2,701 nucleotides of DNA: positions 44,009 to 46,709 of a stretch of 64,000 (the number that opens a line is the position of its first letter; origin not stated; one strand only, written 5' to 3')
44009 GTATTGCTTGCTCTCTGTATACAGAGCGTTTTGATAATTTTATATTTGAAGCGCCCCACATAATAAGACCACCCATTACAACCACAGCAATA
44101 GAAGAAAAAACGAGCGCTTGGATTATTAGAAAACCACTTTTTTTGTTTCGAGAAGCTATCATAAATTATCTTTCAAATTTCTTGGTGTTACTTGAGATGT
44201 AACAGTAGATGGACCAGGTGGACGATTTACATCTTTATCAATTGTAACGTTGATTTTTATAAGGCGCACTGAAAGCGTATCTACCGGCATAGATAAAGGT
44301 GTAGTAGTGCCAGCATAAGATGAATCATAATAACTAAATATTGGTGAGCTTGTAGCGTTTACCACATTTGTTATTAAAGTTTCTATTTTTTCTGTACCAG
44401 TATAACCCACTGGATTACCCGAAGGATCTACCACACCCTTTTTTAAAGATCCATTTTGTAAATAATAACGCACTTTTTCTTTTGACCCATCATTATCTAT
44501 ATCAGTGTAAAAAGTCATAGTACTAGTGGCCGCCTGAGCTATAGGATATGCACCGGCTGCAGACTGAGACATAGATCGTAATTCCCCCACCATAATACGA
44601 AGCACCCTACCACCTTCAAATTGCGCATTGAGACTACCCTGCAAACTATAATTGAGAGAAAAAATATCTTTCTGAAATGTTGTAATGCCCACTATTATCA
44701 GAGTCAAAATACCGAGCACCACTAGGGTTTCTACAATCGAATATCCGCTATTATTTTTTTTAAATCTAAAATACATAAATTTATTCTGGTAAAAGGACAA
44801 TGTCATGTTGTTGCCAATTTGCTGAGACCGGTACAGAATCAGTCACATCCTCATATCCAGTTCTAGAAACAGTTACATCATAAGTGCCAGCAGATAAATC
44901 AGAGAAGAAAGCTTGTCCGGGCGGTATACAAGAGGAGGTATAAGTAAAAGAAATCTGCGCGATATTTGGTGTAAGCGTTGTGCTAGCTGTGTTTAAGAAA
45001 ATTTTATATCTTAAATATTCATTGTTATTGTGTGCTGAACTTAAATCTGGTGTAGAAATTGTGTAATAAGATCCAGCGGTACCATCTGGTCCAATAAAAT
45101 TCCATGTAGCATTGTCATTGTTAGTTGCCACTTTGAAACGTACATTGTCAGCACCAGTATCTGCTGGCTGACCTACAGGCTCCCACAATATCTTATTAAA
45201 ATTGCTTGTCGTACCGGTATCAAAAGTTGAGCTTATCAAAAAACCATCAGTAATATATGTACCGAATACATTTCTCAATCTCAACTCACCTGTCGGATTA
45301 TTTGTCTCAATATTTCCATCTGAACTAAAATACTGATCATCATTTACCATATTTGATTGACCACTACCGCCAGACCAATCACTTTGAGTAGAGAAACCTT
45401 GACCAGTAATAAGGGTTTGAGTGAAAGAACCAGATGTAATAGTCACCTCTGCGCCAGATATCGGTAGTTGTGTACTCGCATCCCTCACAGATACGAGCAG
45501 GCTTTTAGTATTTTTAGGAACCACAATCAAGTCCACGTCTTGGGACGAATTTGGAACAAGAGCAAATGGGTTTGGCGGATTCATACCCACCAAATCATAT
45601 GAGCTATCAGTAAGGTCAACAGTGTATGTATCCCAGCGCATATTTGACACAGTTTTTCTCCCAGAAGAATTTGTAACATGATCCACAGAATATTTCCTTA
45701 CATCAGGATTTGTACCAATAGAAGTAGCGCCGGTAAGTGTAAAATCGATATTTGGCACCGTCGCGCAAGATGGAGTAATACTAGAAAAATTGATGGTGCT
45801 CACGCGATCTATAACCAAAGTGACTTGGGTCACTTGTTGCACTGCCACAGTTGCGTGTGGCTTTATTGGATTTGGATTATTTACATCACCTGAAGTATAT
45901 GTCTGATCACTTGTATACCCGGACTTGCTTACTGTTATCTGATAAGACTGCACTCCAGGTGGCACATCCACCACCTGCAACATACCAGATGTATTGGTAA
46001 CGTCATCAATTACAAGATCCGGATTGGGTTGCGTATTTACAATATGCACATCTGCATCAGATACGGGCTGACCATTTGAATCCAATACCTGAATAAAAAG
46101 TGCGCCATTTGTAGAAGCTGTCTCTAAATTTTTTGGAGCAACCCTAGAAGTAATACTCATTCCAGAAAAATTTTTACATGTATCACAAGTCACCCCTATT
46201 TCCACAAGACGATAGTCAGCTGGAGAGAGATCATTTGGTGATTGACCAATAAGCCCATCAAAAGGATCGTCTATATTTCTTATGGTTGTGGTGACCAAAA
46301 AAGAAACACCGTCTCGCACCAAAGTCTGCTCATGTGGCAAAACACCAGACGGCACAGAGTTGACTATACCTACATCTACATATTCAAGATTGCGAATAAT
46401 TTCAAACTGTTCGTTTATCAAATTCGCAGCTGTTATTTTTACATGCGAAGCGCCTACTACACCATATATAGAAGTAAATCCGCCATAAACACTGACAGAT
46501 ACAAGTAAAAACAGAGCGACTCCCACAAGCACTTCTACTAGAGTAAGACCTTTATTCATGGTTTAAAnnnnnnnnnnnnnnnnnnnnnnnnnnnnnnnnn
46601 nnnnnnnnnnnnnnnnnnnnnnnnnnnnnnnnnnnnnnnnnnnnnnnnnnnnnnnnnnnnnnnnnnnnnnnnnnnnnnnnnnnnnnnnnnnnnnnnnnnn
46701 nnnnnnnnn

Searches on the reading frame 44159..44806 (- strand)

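Call 11: search_protein_families(library=pfam, proteins=[window:44159-44806:-], max_evalue=0.001)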
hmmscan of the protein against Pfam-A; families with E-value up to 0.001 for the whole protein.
window:44159-44806:- (215 aa): 1 family
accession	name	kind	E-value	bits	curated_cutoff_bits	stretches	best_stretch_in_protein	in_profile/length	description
PF07963.17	N_methyl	-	0.00057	19.8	21.2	1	16-41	1-26/27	Prokaryotic N-terminal methylation motif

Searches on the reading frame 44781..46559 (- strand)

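Call 11: search_protein_families(library=pfam, proteins=[window:44781-46559:-], max_evalue=0.001)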
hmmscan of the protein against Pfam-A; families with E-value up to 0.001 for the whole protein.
window:44781-46559:- (592 aa): 5 families
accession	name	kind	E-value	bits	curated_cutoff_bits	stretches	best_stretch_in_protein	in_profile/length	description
PF13620.12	CarboxypepD_reg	-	2e-14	54.1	32.3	1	157-246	5-77/82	Carboxypeptidase regulatory-like domain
PF17802.7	SpaA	-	2e-06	28.3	23.1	0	159-222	8-72/91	Prealbumin-like fold domain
PF13715.12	CarbopepD_reg_2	-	5e-06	26.9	32.2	0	157-225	4-66/88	CarboxypepD_reg-like domain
PF08308.17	PEGA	-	1.1e-05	25.7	20.8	0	553-581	30-58/71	PEGA domain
PF07963.17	N_methyl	-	0.00032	20.6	21.2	1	2-25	4-27/27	Prokaryotic N-terminal methylation motif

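Call 18: search_protein_families(library=ncbifam, proteins=[window:44781-46559:-], max_evalue=0.1)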
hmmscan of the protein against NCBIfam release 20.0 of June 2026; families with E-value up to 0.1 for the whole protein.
window:44781-46559:- (592 aa): 4 families
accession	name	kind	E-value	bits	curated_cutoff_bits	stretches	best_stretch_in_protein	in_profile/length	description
TIGR02532.1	IV_pilin_GFxxxE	domain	0.0057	16.5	16.3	1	3-24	2-23/24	prepilin-type N-terminal cleavage/methylation domain-containing protein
NF041013.1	T4P_ComGE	equivalog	0.041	14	49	1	2-50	3-51/83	competence type IV pilus minor pilin ComGE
NF040833.1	sulfhyd_HydB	equivalog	0.048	12.5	750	0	532-576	42-85/367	NADPH-dependent hydrogenase/sulfhydrogenase 1 subunit beta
TIGR01711.1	gspJ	equivalog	0.062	13.1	64.85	0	3-32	1-30/192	type II secretion system minor pseudopilin GspJ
